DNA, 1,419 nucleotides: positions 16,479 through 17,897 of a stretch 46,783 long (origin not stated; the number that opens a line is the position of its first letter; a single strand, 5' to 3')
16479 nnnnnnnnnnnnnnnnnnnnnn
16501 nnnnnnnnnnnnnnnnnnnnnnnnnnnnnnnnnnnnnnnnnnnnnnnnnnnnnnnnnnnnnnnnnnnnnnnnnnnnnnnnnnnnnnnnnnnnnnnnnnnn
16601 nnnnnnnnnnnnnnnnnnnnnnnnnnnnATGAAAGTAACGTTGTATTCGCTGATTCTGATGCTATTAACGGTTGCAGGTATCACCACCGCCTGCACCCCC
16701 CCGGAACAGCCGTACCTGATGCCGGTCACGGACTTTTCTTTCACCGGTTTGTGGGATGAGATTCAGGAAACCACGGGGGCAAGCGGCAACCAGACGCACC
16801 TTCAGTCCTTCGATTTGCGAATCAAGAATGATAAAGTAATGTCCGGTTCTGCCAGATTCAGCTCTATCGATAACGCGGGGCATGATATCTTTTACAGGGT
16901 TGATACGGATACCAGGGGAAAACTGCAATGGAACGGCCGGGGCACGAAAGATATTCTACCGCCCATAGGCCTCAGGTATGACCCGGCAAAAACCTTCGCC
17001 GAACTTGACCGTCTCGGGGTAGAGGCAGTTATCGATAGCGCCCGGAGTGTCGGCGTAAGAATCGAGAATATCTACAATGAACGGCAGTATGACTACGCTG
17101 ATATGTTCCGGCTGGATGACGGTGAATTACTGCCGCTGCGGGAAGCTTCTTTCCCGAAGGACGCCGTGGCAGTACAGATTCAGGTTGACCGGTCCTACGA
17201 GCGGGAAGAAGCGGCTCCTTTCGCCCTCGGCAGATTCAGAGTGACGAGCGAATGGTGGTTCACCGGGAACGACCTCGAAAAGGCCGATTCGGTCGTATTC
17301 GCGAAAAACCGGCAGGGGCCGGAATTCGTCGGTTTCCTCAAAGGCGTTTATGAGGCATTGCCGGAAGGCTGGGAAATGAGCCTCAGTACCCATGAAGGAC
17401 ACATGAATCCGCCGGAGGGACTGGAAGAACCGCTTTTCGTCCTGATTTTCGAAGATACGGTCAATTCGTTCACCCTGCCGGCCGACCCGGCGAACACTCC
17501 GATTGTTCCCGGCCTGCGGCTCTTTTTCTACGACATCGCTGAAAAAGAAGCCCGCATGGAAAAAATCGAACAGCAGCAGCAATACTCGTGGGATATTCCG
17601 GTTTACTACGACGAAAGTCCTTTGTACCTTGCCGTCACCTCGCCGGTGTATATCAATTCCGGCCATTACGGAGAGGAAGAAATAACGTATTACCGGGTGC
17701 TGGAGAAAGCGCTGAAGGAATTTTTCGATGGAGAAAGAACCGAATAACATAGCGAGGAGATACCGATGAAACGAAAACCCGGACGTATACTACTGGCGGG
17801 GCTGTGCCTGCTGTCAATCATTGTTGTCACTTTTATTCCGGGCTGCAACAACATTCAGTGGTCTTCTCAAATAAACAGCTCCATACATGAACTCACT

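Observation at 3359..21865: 18-gene co-directional envelope supercluster: 10 lipoproteins and 5 membrane proteins in paralogous families, with LuxE/LuxC in the middle and lgt at the end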

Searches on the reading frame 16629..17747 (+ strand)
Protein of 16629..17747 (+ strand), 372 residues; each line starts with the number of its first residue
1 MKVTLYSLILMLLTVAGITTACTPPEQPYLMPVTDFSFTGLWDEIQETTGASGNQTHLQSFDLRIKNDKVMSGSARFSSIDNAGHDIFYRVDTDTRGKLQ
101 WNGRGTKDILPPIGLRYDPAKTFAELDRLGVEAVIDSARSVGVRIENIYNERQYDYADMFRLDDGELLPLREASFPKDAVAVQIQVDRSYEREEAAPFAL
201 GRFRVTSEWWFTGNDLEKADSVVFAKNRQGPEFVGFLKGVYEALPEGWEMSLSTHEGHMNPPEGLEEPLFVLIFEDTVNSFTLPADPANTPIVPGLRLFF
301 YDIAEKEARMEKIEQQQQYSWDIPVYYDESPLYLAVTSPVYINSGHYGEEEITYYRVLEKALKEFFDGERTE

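Call 5: search_protein_families(library=pfam, proteins=[window:16629-17747:+], max_evalue=0.01)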
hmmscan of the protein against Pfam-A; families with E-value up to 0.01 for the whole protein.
window:16629-17747:+ (372 aa): 0 families

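Call 44: search_protein_families(library=ncbifam, proteins=[window:16629-17747:+], max_evalue=0.01)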
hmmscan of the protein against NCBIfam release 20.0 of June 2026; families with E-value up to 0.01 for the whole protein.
window:16629-17747:+ (372 aa): 0 families

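Call 48: find_homologous_proteins(query=window:16629-17747:+, max_evalue=0.001)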
Query window:16629-17747:+ (372 aa): 11 proteins with E <= 0.001 among 2252 candidates.
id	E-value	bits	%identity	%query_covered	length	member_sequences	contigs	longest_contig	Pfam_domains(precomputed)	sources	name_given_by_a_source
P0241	3.3e-252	854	100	100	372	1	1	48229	PF27293.1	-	-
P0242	2.7e-145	502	62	97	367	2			PF27293.1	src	-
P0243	1.2e-133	464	56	99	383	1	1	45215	PF27293.1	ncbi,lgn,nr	ncbi:MAG: hypothetical protein JW712_04945 [Dehalococcoidales bacterium]|nr:hypothetical protein [De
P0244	1.3e-127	444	54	99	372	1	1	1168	PF27293.1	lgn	-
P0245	3.7e-122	426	58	92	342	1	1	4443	PF27293.1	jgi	jgi:hypothetical protein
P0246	9.3e-104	366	59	76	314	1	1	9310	PF27293.1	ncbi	-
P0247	8.6e-98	346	56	76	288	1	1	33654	PF27293.1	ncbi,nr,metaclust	ncbi:MAG: hypothetical protein A2158_02535 [Chloroflexi bacterium RBG_13_46_14]|nr:MAG: hypothetical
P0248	1.5e-87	312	45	100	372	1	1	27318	PF27293.1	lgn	-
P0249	4.3e-87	311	43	100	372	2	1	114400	PF27293.1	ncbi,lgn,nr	ncbi:MAG: hypothetical protein JW762_01845 [Dehalococcoidales bacterium]|nr:hypothetical protein [De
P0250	5.4e-86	307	46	92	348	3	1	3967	PF27293.1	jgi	jgi:hypothetical protein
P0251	2.4e-80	289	65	57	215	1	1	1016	-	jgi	jgi:hypothetical protein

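Call 49: find_encoding_contigs(protein=P0243, flank=10000, max_places=1)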
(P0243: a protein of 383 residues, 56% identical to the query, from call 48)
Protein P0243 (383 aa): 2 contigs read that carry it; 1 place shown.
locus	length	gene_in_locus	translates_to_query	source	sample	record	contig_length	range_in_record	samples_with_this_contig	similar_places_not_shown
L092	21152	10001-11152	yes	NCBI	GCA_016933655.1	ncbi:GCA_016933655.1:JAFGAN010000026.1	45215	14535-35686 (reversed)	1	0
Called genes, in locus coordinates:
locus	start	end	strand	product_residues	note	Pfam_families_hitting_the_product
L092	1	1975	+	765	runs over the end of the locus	-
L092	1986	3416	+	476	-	PF03724:META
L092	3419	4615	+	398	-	-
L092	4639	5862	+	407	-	-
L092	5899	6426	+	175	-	-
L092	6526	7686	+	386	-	PF07494:Reg_prop (faint)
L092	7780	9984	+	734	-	PF26549:Tricorn_N (faint), PF16175:DUF4875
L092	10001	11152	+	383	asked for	PF27293:AF_1575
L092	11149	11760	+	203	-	-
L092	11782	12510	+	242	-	PF27293:AF_1575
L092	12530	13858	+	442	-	PF14285:DUF4367 (weak)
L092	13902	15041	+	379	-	-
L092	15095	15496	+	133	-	-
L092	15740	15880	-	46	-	PF18930:DUF5679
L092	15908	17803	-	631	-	PF00111:Fer2, PF17650:RACo_linker, PF17651:Raco_middle, PF14574:RACo_C_ter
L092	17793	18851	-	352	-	PF01208:URO-D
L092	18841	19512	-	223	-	PF02607:B12-binding_2, PF02310:B12-binding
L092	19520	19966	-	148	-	PF09719:C_GCAxxG_C_C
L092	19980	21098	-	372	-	PF00005:ABC_tran, PF02463:SMC_N (faint), PF13304:AAA_21 (faint), PF17912:OB_MalK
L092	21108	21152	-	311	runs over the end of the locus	-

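Call 50: find_encoding_contigs(protein=P0249, flank=10000, max_places=1)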
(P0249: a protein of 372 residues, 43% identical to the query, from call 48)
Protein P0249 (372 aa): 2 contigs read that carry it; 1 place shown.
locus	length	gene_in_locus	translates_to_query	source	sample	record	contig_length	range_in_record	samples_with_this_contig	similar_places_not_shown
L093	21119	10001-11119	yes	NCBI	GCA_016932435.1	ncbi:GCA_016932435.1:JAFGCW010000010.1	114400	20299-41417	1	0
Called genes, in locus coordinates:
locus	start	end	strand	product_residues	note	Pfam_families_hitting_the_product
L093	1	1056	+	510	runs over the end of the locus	-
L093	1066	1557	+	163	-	-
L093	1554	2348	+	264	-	-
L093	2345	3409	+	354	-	-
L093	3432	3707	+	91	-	-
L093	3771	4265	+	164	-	-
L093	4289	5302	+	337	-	-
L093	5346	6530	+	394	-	-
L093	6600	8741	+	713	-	PF14870:PSII_BNR, PF26549:Tricorn_N (faint)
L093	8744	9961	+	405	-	PF08309:LVIVD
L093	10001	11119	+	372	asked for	PF27293:AF_1575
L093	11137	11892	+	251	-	PF27293:AF_1575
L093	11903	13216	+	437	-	PF14285:DUF4367 (weak)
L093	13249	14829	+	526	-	PF20316:DUF6612 (weak)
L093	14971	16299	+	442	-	PF01208:URO-D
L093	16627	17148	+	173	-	PF01047:MarR (weak), PF12802:MarR_2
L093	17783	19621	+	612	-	PF00496:SBP_bac_5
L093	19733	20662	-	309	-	PF00753:Lactamase_B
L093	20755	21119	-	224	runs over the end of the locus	-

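Call 51: find_encoding_contigs(protein=P0247, flank=10000, max_places=1)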
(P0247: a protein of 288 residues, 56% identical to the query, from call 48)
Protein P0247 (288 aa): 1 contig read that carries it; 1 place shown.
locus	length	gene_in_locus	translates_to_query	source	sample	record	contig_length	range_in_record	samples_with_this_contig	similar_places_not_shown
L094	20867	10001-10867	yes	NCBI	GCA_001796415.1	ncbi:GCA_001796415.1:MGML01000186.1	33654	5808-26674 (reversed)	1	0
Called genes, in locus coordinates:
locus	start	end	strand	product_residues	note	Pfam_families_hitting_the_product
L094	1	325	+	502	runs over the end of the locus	-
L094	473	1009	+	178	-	-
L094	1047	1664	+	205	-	-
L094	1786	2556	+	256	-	PF03724:META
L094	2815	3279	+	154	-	-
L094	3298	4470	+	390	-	-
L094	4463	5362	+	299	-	-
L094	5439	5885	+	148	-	PF04443:LuxE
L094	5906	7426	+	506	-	PF05893:LuxC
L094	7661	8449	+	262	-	-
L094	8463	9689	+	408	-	PF08309:LVIVD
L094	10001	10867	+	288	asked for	PF27293:AF_1575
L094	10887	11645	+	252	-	PF27293:AF_1575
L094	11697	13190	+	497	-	-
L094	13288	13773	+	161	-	-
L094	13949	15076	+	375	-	PF14583:Pectate_lyase22 (weak), PF00930:DPPIV_N (faint), PF07676:PD40 (faint), PF26549:Tricorn_N, PF23381:Beta-prop_IFT122_1st (faint), PF25174:Beta-prop_THOC3 (faint), PF26549:Tricorn_N, PF26550:Tricorn_2nd, +1 more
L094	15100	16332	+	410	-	PF26549:Tricorn_N (faint)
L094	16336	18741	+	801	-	-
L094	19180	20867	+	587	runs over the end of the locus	-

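Call 62: predict_structure(alignment_id=A2)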
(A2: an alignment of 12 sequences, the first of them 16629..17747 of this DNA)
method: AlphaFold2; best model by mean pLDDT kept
length: 372 residues; sequences in the alignment: 12
mean_pLDDT: 80.8   pTM: 0.78
mean pLDDT of the five models: 80.8, 80.0, 76.8, 73.2, 58.7
residues with pLDDT >= 90: 104; 70-90: 197; 50-70: 54; < 50: 17
segments of 3 or more residues with pLDDT < 50: 19-28, 321-324
pLDDT, mean of each block of 10 residues (from residue 1): 64 55 47 91 90 80 92 89 82 81 66 73 95 91 88 87 94 88 93 76 86 93 90 86 87 87 83 88 81 84 88 68 58 77 64 78 74 54
secondary structure, 60 per line:
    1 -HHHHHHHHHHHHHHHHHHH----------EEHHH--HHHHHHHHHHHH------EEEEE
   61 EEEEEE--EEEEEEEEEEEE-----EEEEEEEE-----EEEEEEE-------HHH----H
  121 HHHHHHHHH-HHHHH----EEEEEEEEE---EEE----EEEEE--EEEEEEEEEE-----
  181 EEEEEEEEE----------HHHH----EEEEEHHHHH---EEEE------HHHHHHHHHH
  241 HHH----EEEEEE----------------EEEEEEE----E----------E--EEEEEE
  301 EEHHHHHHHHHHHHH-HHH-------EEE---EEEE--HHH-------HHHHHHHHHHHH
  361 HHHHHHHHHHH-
elements in order: H2-20 H38-49 E56-66 E69-80 E86-93 E99-105 H120-129 H131-135 E140-148 E152-154 E159-163 E166-175 E181-189 H200-203 E208-212 H213-217 E221-224 H231-243 E248-253 E270-276 E295-302 H303-315 E327-329 E333-336 H349-371

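Call 64: fold_search(model_id=the predicted structure, library=pdb)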
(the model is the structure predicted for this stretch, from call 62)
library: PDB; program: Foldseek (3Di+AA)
matches with E <= 10: 480; with E <= 0.001: 0
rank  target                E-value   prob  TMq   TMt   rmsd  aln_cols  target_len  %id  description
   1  3a1j_B                4.1e-03  0.23  0.15  0.18  23.3       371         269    8  Crystal structure of the human Rad9-Hus1-Rad1 complex (released 2009-06-02)
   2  6in9_B                2.1e-02  0.13  0.11  0.15  21.2       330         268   10  Crystal structure of MucB in complex with MucA(peri) (released 2019-07-24)
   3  3kg6_B                4.1e-02  0.08  0.10  0.12  19.8       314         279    9  Dehydratase domain from CurF module of Curacin polyketide synthase (released 2010-01-19)
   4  7tzl_A                4.3e-02  0.11  0.09  0.12  14.8       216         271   13  The DH dehydratase domain of AlnB (released 2023-02-22)
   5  7z6h_C                5.4e-02  0.09  0.13  0.16  23.4       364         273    7  Structure of DNA-bound human RAD17-RFC clamp loader and 9-1-1 checkpoint clamp (released 2022-05-04)
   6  3kg6_D                7.2e-02  0.06  0.10  0.12  20.5       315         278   12  Dehydratase domain from CurF module of Curacin polyketide synthase (released 2010-01-19)
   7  7e5t_E                8.5e-02  0.10  0.14  0.14  19.4       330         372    8  Crystal structure of Fsa2 (released 2021-06-30)
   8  8wu8_B                8.5e-02  0.09  0.14  0.18  21.7       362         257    6  Crystal structure of the human RAD9-RAD1(F64A/M256A/F266A)-HUS1-RHINO(88-99) complex (released 2024-02-14)
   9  5tz7_B                1.0e-01  0.08  0.11  0.14  17.8       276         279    8  Crystal Structure of CurK Dehydratase D1169N Inactive Mutant (released 2017-01-11)
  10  5tz7_A                1.4e-01  0.08  0.12  0.14  16.2       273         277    9  Crystal Structure of CurK Dehydratase D1169N Inactive Mutant (released 2017-01-11)
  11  5bp4_F                1.9e-01  0.05  0.11  0.06  20.9       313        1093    9  Modifying region (DH-ER-KR) of a mycocerosic acid synthase-like (MAS-like) PKS (released 2016-03-09)
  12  3cje                  2.0e-01  0.09  0.11  0.21  13.8       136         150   10  Crystal structure of an osmc-like hydroperoxide resistance protein (jann_2040) from jannaschia sp. ccs1 at 1.70 A resolu (released 2008-03-25)
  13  4q7t_B                2.3e-01  0.02  0.09  0.11  23.6       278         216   12  Crystal structure of photoswitchable fluorescent protein PSmOrange (released 2014-07-09)
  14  3kg9_A                2.5e-01  0.07  0.12  0.15  14.8       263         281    8  Dehydratase domain from CurK module of Curacin polyketide synthase (released 2010-01-19)
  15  4udg_B                2.5e-01  0.05  0.11  0.12  17.3       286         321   10  Crystal structure of b-1,4-mannopyranosyl-chitobiose phosphorylase at 1.60 Angstrom in complex with N-acetylglucosamin (released 2015-05-27)
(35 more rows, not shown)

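Call 81: find_encoding_contigs(protein=P0248, flank=10000, max_places=1)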
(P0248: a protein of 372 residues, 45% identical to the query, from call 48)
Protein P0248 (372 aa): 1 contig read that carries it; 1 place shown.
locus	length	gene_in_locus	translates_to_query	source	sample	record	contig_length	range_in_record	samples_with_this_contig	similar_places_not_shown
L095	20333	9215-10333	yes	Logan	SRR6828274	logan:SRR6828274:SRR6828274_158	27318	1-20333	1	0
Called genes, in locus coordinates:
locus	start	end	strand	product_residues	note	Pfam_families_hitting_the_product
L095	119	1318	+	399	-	-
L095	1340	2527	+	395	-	-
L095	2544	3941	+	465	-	PF04443:LuxE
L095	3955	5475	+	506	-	PF05893:LuxC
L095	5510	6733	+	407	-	PF26549:Tricorn_N (weak)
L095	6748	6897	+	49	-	-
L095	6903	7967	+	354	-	-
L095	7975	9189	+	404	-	PF07494:Reg_prop (faint)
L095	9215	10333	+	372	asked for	PF27293:AF_1575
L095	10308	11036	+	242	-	PF27293:AF_1575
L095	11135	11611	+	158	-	-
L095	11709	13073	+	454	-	-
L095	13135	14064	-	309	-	PF00753:Lactamase_B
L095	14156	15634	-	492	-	-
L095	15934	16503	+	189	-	PF04542:Sigma70_r2, PF08281:Sigma70_r4_2, PF04545:Sigma70_r4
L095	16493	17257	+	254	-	-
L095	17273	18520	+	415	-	-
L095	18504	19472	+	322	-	-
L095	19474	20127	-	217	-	-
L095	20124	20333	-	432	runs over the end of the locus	PF01882:DUF58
